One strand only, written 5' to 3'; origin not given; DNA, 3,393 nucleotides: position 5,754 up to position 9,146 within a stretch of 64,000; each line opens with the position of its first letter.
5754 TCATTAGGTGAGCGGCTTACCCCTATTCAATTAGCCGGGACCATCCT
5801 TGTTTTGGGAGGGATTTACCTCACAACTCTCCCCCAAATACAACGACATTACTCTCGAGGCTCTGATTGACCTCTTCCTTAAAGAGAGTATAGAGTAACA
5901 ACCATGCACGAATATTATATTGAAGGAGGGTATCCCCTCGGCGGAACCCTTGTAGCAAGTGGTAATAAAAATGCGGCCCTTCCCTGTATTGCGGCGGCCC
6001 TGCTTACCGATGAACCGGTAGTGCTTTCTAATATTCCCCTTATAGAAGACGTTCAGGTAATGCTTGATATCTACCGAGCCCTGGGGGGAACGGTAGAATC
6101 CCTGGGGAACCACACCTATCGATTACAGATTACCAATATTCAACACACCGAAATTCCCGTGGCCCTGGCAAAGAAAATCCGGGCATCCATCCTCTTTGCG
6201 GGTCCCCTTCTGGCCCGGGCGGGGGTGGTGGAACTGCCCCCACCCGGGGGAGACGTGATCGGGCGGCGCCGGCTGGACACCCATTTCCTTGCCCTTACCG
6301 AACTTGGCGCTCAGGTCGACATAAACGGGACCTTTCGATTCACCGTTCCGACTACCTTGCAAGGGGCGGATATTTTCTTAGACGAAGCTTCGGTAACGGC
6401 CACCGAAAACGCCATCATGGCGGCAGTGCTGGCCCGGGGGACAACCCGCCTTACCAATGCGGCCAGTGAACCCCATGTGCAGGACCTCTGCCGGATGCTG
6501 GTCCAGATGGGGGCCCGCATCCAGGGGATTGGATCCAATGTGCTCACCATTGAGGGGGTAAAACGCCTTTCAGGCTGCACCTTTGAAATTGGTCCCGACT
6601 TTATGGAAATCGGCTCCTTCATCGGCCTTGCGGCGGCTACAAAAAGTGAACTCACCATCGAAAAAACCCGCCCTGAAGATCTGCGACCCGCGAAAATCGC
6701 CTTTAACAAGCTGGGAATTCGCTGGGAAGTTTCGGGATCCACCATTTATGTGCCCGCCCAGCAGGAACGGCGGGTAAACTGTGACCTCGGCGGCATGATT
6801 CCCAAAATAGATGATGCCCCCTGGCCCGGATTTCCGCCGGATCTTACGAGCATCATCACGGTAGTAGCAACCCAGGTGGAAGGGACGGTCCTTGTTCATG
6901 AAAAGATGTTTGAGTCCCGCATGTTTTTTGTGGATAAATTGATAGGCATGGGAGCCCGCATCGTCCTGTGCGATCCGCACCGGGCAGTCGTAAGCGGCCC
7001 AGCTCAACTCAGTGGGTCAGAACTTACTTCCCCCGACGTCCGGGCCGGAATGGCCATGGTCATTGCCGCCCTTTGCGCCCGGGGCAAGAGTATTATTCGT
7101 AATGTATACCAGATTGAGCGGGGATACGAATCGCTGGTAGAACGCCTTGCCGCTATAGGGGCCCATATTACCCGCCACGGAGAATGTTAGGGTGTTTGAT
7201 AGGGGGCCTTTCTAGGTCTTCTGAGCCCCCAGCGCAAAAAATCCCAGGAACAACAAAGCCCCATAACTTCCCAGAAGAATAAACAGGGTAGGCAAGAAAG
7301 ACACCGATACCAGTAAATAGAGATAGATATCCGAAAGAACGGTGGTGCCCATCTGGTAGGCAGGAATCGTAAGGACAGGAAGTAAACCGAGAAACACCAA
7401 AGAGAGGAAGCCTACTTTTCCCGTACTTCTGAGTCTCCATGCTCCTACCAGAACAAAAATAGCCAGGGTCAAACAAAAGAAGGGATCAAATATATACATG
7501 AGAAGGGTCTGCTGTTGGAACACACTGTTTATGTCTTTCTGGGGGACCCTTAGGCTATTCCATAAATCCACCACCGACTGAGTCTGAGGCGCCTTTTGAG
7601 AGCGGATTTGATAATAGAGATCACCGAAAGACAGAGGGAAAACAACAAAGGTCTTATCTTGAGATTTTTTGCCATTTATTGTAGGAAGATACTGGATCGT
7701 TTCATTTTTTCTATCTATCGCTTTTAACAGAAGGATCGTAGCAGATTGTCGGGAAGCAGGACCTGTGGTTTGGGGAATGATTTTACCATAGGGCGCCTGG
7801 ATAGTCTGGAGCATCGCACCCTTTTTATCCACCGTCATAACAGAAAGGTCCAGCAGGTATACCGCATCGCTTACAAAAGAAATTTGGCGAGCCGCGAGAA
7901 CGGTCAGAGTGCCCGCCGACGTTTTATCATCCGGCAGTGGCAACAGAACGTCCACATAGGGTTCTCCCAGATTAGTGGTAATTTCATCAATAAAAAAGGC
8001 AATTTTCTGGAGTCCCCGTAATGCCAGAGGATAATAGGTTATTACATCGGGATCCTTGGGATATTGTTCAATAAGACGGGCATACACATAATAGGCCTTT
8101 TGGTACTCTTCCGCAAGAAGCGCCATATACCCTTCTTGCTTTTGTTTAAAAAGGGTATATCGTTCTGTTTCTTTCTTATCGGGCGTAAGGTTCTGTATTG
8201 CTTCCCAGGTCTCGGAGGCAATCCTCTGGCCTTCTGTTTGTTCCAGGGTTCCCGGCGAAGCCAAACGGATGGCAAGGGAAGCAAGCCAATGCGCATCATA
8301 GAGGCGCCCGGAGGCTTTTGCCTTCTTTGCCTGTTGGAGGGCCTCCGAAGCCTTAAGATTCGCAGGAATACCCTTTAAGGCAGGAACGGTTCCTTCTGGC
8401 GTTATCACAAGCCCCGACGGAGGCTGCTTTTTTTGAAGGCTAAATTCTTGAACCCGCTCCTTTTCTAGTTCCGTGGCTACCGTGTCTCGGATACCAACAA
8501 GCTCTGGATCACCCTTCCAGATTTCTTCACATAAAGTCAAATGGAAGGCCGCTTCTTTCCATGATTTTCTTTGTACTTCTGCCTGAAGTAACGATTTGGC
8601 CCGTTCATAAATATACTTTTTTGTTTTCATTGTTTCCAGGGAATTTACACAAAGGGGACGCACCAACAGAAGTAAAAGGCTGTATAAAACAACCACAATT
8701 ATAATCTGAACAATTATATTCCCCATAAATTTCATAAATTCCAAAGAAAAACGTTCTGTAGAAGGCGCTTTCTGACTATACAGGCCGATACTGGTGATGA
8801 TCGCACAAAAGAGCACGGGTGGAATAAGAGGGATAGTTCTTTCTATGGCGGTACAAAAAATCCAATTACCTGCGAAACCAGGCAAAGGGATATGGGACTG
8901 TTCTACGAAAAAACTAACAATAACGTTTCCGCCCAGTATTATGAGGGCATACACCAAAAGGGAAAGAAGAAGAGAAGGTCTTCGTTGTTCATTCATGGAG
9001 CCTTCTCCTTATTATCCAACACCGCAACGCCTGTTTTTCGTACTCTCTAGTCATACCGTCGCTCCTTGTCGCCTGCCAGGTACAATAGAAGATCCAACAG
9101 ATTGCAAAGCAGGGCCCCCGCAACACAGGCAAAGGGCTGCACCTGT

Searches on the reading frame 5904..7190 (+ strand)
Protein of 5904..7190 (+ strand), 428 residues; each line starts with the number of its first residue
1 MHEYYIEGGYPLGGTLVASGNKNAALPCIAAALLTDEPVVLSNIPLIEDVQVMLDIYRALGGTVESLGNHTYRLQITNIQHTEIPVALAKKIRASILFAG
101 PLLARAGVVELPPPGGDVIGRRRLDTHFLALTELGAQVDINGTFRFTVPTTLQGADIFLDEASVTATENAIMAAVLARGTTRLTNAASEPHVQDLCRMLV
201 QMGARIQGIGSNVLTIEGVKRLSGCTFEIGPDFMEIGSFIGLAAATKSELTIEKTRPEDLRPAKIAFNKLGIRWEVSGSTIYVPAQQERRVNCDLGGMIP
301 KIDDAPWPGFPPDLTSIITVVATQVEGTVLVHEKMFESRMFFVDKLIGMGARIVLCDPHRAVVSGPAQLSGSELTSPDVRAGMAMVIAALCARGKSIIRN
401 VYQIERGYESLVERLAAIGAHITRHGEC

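Call 84: list_cluster_members(proteins=[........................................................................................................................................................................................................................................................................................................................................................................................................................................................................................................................, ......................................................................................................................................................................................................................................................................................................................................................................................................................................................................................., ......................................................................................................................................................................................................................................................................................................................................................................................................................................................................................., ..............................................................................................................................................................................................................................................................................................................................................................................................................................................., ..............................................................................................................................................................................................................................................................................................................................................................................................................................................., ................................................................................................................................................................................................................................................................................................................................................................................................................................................, window:5904-7190:+])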
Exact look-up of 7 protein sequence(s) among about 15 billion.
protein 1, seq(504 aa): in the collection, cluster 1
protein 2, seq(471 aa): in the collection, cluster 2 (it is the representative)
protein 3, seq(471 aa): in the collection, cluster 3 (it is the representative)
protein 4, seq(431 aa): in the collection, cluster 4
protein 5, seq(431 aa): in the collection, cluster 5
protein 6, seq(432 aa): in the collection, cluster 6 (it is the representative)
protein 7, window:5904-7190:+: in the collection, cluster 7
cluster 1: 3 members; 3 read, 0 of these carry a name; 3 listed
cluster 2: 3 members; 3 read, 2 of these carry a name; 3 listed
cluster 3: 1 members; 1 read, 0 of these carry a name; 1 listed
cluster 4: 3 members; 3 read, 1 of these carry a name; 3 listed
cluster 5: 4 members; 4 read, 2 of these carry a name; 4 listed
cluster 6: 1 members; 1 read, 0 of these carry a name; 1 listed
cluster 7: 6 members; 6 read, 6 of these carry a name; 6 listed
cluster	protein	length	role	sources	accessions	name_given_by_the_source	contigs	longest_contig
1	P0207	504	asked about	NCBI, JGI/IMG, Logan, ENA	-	-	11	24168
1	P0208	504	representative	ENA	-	-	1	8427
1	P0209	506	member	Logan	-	-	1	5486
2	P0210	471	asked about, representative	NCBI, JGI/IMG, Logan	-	chromosomal replication initiator protein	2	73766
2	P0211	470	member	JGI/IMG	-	chromosomal replication initiator protein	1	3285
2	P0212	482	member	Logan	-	-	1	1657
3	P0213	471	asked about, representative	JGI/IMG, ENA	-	-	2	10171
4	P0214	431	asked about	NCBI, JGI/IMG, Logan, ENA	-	UDP-N-acetylglucosamine 1-carboxyvinyltransferase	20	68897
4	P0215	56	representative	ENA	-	-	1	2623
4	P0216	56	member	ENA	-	-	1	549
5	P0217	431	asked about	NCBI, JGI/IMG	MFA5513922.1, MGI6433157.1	MAG: UDP-N-acetylglucosamine 1-carboxyvinyltransferase [Sphaerochaetaceae bacterium]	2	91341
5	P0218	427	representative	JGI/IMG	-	-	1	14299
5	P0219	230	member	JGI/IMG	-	UDP-N-acetylglucosamine 1-carboxyvinyltransferase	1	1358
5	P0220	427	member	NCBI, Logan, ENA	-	-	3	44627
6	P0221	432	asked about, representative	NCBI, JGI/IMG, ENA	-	-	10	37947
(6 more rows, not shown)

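Call 85: find_homologous_proteins(query=P0210, max_evalue=1e-100)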
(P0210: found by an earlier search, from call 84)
Query P0210 (471 aa): 6338 proteins with E <= 1e-100 among 8000 candidates; the best 120 are listed.
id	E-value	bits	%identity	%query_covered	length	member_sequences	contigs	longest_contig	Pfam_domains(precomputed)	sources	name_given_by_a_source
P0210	0.0e+0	1067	100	100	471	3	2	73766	PF11638.14,PF00308.25,PF08299.18,PF00004.36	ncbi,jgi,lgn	jgi:chromosomal replication initiator protein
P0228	2.1e-281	951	88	100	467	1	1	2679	PF11638.14,PF00308.25,PF08299.18,PF00004.36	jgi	-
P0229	2.5e-278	941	89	100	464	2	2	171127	PF11638.14,PF00308.25,PF08299.18,PF00004.36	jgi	jgi:chromosomal replication initiator protein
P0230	7.5e-277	936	89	100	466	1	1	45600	PF11638.14,PF00308.25,PF08299.18,PF00004.36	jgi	jgi:chromosomal replication initiator protein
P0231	1.6e-276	935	89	100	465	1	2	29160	PF11638.14,PF00308.25,PF08299.18,PF00004.36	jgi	jgi:chromosomal replication initiator protein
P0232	3.6e-276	934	88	100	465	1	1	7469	PF11638.14,PF00308.25,PF08299.18,PF00004.36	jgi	jgi:chromosomal replication initiator protein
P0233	4.0e-276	934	87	100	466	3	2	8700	PF11638.14,PF00308.25,PF08299.18,PF00004.36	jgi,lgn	jgi:chromosomal replication initiator protein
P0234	7.6e-275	930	87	100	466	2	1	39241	PF11638.14,PF00308.25,PF08299.18,PF00004.36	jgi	jgi:chromosomal replication initiator protein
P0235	2.2e-274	928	88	100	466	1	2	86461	PF11638.14,PF00308.25,PF08299.18,PF00004.36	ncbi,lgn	-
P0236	2.5e-274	928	88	100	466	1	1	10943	PF11638.14,PF00308.25,PF08299.18,PF00004.36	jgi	jgi:chromosomal replication initiator protein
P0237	6.2e-274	927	88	100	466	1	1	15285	PF11638.14,PF00308.25,PF08299.18,PF00004.36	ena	-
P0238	2.9e-273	925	87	100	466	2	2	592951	PF11638.14,PF00308.25,PF08299.18,PF00004.36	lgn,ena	-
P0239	4.5e-273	924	87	100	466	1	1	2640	PF11638.14,PF00308.25,PF08299.18,PF00004.36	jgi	jgi:chromosomal replication initiator protein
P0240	4.2e-272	921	86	100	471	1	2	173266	PF11638.14,PF00308.25,PF08299.18,PF00004.36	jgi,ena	jgi:chromosomal replication initiator protein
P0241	6.8e-272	920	87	100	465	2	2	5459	PF11638.14,PF00308.25,PF08299.18,PF00004.36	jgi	jgi:chromosomal replication initiator protein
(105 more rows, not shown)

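Call 87: find_encoding_contigs(protein=window:5904-7190:+, flank=10000, max_places=3)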
Protein window:5904-7190:+ (428 aa): 1 contig read that carries it; 1 place shown.
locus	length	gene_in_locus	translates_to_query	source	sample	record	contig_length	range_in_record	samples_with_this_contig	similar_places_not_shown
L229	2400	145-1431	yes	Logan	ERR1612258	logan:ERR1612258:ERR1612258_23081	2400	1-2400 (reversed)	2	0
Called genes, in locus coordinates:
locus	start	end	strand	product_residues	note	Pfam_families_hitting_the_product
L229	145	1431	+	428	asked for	PF00275:EPSP_synthase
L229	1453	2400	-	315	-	?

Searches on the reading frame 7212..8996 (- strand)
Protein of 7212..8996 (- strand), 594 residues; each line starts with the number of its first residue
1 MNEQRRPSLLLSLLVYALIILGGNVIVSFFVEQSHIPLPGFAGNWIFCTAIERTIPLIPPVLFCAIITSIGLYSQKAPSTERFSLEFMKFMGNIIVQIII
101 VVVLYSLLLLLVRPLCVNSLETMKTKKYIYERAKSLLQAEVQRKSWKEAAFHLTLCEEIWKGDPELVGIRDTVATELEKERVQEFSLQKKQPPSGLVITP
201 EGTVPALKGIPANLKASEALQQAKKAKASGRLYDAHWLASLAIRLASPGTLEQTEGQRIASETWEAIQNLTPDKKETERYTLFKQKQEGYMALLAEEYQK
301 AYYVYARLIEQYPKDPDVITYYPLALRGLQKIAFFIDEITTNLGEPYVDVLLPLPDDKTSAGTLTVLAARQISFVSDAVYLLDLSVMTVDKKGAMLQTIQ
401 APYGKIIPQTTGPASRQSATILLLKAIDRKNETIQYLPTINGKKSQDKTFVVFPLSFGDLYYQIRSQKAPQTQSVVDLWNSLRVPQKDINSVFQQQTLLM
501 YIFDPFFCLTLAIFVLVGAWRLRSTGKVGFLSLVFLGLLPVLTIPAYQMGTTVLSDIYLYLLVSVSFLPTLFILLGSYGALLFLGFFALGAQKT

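Call 6: search_protein_families(library=pfam, proteins=[window:7212-8996:-], max_evalue=0.1)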
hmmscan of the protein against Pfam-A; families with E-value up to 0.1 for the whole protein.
window:7212-8996:- (594 aa): 1 family
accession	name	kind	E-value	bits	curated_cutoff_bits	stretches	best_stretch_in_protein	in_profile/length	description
PF13428.12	TPR_14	-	0.067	14.4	23.5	0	292-320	11-39/44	Tetratricopeptide repeat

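Call 7: search_protein_families(library=ncbifam, proteins=[window:7212-8996:-], max_evalue=0.1)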
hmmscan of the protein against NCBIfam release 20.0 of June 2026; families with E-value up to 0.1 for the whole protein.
window:7212-8996:- (594 aa): 0 families
